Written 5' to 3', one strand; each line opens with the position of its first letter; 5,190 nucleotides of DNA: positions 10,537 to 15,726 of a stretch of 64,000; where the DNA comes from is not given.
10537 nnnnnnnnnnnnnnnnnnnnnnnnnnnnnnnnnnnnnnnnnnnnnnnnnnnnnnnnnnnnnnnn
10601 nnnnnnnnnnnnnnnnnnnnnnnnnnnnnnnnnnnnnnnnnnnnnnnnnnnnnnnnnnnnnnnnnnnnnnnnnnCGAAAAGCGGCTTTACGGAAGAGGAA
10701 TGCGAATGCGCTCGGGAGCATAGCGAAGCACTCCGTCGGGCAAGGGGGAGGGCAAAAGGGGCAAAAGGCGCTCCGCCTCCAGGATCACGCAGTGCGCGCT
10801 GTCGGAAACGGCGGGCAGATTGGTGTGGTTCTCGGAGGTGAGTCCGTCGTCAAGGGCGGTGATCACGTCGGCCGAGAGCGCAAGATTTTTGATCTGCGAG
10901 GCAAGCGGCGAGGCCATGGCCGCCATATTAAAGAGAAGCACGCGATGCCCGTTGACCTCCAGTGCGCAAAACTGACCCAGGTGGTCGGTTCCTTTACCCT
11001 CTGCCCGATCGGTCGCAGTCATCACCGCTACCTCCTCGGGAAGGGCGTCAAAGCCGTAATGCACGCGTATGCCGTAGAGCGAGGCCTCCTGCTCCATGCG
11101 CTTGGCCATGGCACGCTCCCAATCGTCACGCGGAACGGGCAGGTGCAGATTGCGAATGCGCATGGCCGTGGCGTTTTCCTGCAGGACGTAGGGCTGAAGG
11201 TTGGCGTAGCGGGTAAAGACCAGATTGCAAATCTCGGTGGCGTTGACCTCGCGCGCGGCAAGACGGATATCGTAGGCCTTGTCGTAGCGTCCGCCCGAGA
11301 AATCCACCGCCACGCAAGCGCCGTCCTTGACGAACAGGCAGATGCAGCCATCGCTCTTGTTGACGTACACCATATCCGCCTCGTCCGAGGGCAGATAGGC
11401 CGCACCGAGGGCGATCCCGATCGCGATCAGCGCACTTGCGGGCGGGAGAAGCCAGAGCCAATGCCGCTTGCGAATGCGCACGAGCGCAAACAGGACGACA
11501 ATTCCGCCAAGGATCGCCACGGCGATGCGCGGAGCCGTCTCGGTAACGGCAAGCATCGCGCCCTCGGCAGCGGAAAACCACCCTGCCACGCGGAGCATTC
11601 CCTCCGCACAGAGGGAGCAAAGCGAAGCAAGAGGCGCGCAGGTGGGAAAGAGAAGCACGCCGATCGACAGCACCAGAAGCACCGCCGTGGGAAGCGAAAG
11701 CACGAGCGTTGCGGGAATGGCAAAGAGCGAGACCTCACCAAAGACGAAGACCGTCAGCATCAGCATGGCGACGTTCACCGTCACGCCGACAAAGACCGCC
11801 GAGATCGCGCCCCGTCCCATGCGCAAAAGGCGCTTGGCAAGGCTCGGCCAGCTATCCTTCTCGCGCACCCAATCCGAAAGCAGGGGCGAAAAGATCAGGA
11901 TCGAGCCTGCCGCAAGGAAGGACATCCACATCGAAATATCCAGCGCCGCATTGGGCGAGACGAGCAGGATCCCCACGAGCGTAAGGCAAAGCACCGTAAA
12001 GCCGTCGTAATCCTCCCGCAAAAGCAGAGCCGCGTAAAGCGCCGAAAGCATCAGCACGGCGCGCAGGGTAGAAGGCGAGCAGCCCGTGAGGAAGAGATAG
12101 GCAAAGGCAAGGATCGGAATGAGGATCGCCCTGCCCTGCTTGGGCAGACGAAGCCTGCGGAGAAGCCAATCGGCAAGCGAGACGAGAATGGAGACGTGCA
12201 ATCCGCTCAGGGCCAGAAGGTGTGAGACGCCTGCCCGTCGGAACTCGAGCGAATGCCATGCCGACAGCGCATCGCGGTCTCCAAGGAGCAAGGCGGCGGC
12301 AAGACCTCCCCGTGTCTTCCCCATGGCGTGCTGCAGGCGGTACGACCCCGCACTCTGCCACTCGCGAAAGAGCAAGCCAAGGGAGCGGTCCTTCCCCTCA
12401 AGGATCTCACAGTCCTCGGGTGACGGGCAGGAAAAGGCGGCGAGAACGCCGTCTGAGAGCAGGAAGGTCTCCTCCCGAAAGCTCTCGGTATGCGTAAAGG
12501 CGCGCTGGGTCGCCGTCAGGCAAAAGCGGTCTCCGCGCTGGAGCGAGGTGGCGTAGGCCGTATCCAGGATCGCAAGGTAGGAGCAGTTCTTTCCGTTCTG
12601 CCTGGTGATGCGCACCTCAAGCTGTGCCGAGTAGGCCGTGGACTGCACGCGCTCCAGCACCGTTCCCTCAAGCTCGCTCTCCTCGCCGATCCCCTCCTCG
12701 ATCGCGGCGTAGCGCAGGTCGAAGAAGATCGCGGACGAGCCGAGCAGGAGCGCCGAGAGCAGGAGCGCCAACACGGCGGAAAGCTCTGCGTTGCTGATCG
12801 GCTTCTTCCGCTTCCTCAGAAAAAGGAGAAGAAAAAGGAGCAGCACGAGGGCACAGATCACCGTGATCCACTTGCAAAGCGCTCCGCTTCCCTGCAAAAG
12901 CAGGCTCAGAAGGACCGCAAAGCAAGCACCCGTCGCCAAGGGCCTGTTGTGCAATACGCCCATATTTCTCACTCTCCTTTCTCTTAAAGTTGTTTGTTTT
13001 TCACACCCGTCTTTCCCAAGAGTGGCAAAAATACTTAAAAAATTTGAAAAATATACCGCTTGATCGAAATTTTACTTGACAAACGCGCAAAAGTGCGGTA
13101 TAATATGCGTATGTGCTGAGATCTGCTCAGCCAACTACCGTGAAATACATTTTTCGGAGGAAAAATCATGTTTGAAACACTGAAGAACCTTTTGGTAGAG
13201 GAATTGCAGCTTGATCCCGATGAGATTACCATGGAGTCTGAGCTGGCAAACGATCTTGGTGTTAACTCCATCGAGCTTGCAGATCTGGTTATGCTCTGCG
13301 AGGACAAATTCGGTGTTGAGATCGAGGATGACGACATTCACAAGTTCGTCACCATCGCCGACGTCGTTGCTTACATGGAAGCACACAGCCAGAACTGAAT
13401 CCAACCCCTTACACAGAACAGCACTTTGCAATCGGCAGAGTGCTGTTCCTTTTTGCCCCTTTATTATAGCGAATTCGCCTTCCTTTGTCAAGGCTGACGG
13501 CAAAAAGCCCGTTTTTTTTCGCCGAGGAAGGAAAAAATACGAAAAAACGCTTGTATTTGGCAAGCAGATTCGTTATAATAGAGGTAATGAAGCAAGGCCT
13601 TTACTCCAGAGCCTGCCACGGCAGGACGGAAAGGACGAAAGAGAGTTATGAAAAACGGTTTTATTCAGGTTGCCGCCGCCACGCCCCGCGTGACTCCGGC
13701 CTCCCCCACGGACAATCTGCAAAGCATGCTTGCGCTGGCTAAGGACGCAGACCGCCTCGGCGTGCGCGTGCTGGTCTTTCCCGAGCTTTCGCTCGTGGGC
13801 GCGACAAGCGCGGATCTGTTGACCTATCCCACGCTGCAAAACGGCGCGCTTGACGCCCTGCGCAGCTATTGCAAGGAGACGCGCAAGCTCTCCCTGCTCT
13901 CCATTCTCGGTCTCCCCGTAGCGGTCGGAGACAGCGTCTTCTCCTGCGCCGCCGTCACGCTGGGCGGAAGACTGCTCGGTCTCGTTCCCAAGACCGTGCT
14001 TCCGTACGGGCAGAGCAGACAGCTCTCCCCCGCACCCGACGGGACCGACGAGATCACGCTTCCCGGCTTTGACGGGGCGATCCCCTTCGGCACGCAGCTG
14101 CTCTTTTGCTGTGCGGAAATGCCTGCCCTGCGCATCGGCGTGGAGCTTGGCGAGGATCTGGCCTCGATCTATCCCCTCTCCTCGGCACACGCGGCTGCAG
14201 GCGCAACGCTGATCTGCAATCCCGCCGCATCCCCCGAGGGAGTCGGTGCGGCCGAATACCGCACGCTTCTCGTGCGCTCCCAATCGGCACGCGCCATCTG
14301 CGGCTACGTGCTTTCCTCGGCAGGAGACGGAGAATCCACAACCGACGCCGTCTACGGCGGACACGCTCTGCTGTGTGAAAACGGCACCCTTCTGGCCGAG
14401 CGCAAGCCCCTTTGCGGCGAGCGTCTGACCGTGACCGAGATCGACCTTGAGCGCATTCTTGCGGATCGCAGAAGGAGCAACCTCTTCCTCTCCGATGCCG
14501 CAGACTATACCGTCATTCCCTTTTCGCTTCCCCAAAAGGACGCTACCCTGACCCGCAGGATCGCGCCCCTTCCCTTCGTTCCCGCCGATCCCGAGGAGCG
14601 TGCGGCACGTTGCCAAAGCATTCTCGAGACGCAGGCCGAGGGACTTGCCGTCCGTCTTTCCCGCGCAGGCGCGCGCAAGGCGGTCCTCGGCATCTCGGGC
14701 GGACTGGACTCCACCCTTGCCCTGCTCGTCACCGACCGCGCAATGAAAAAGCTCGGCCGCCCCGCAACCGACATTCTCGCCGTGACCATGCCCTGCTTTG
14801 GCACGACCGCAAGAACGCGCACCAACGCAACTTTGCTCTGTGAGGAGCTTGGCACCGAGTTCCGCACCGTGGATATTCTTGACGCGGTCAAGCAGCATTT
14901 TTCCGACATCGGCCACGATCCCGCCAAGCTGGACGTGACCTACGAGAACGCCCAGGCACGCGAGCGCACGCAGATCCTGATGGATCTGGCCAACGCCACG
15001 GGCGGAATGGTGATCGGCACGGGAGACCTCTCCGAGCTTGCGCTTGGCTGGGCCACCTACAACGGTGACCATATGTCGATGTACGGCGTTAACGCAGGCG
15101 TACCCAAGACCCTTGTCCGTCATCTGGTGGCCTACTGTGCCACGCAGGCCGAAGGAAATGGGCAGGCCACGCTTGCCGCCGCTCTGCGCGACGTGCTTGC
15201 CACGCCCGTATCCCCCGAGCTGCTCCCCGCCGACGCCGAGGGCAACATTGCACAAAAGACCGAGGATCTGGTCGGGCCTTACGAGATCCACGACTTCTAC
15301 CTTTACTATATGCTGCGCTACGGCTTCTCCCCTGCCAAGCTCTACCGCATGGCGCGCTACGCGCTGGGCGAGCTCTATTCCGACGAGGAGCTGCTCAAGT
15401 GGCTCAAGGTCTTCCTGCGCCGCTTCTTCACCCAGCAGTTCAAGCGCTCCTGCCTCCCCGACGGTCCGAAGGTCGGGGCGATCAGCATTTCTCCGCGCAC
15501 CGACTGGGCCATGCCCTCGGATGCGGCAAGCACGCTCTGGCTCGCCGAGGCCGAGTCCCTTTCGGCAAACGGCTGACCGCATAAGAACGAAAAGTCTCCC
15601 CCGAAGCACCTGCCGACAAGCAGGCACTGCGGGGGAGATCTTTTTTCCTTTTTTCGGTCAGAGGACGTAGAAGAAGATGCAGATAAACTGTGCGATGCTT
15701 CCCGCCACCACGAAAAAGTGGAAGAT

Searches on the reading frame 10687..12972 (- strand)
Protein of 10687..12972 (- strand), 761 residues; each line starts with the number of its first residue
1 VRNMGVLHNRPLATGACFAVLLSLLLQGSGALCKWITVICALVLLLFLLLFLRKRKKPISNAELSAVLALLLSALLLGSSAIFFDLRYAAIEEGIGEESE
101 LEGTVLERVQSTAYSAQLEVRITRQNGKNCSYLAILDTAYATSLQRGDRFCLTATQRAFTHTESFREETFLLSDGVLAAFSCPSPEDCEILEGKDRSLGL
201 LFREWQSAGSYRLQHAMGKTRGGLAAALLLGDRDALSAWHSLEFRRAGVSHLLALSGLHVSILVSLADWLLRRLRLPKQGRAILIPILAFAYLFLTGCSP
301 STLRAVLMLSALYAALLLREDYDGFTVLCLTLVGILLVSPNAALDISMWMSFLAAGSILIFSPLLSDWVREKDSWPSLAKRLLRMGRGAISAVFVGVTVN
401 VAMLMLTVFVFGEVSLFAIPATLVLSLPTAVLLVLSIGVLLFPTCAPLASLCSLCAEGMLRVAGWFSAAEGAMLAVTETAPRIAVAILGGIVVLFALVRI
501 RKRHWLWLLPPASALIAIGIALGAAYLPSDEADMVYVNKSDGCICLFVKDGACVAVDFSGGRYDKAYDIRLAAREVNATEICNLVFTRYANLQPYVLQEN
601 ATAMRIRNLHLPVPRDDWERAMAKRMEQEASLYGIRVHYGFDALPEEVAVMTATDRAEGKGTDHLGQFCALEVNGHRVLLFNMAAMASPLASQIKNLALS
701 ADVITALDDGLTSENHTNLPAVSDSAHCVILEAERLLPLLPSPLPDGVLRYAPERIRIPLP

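Call 95: search_protein_families(library=pfam, proteins=[window:10687-12972:-], max_evalue=0.00001)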
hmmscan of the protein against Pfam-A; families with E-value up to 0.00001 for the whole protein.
window:10687-12972:- (761 aa): 2 families
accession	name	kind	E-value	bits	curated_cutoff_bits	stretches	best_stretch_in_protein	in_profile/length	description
PF03772.21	Competence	-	6.1e-46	157.4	23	1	228-497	1-266/270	Competence protein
PF13567.11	DUF4131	-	1.3e-07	31.9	31.6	1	35-186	6-163/165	Domain of unknown function (DUF4131)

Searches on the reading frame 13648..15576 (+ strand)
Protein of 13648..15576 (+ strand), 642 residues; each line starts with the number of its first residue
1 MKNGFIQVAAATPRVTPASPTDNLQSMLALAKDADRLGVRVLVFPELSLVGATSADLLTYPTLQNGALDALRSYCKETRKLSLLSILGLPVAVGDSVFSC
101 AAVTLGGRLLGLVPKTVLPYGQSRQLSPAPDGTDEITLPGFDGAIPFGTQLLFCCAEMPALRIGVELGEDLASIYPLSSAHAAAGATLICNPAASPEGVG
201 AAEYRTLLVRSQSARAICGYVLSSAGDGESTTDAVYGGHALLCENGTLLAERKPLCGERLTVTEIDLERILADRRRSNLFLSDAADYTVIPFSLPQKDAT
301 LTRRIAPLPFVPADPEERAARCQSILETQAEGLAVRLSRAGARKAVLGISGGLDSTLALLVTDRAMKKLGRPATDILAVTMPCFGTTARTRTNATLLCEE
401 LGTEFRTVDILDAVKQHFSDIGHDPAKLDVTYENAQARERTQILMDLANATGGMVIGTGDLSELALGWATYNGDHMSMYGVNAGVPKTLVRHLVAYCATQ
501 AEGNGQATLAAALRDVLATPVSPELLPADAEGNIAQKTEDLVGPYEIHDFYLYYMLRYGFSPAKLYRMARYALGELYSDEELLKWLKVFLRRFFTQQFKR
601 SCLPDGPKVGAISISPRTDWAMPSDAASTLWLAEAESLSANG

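Call 95: search_protein_families(library=pfam, proteins=[window:13648-15576:+], max_evalue=0.00001)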
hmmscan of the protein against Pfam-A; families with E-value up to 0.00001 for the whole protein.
window:13648-15576:+ (642 aa): 2 families
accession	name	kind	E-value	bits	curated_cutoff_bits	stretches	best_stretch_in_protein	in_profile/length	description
PF02540.23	NAD_synthase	-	3.1e-28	99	21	1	329-498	5-167/242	NAD synthase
PF00795.27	CN_hydrolase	-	8.3e-12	45.4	23.2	1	8-272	2-253/256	Carbon-nitrogen hydrolase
